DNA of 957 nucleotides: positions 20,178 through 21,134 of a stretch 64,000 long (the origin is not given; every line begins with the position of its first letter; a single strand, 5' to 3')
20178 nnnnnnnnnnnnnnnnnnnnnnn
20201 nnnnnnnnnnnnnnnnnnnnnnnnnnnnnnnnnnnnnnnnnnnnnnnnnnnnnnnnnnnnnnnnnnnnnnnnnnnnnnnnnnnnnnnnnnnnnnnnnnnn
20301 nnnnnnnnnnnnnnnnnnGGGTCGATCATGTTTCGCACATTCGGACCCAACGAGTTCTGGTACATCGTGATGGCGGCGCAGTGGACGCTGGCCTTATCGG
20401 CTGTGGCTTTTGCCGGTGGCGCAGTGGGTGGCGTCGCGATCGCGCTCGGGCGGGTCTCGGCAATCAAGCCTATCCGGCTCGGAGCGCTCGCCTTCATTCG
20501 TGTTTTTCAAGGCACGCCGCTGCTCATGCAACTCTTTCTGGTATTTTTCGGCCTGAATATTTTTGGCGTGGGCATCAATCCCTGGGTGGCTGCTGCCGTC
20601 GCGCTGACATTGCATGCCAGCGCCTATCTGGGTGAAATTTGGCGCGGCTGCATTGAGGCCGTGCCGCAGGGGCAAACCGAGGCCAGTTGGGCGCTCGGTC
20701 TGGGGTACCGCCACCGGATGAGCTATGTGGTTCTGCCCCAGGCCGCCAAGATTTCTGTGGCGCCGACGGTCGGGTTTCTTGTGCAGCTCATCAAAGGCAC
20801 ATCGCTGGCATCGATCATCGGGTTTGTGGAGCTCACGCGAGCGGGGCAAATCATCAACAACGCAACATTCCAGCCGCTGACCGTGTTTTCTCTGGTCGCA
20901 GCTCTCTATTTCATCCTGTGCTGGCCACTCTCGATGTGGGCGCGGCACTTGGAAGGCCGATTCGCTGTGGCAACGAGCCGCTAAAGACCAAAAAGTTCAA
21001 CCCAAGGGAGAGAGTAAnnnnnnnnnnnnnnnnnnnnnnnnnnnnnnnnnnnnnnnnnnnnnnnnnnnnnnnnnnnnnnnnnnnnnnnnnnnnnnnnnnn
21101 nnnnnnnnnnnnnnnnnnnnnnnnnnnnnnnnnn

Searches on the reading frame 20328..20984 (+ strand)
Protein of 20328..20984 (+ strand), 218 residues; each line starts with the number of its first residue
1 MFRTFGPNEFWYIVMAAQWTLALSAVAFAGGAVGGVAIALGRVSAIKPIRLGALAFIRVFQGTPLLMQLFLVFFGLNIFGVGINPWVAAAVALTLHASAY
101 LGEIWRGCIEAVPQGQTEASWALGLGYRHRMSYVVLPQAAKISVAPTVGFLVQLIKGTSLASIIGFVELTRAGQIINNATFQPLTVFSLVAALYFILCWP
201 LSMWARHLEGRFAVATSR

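Call 8: search_protein_families(library=pfam, proteins=[window:20328-20984:+], max_evalue=0.001)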
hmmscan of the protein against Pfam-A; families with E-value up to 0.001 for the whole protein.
window:20328-20984:+ (218 aa): 1 family
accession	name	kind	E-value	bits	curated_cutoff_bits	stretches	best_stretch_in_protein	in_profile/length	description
PF00528.27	BPD_transp_1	-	4.3e-15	56.4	26.4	1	38-212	8-182/184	Binding-protein-dependent transport system inner membrane component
